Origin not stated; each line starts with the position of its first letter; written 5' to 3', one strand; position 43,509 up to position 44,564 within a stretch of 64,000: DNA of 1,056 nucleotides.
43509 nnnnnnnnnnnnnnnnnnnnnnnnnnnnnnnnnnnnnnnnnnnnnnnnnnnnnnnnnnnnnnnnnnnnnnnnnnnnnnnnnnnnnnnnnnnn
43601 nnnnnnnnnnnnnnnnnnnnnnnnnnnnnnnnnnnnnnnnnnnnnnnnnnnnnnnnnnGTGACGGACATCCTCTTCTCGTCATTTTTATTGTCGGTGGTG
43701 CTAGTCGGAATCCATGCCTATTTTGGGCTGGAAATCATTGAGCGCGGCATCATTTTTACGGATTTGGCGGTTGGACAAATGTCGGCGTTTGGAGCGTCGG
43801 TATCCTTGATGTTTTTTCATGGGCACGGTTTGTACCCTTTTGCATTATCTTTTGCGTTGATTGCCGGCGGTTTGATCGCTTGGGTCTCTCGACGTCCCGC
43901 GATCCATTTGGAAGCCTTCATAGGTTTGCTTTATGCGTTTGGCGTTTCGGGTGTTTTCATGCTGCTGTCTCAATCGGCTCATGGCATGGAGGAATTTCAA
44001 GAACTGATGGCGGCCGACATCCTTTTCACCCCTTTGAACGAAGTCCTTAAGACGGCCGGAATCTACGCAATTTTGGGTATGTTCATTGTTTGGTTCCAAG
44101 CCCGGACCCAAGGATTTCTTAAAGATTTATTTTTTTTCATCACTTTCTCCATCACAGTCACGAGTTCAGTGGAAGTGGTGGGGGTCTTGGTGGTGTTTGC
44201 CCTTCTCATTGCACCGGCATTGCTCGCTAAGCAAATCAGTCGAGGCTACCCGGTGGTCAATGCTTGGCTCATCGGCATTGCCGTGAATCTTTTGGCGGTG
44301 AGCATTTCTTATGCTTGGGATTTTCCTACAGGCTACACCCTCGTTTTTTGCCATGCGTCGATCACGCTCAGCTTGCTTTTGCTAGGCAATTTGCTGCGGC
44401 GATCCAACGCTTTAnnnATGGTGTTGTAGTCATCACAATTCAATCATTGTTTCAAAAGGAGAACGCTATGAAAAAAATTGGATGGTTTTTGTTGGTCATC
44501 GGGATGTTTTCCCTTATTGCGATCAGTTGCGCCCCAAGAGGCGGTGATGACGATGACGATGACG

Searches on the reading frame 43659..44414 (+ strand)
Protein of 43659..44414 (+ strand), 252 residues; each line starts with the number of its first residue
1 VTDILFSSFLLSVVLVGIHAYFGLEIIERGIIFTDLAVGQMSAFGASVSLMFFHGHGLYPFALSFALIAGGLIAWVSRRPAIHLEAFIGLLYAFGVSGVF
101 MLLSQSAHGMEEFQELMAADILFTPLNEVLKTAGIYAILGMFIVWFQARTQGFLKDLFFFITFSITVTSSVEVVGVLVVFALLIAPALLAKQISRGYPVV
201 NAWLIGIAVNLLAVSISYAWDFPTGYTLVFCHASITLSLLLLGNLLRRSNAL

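Call 18: search_protein_families(library=pfam, proteins=[window:43659-44414:+], max_evalue=0.001)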
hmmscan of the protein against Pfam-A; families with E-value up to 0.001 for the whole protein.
window:43659-44414:+ (252 aa): 1 family
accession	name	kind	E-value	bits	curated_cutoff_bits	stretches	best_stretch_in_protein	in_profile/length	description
PF00950.22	ABC-3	-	7.2e-13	49.1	20.1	1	2-240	2-255/258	ABC 3 transport family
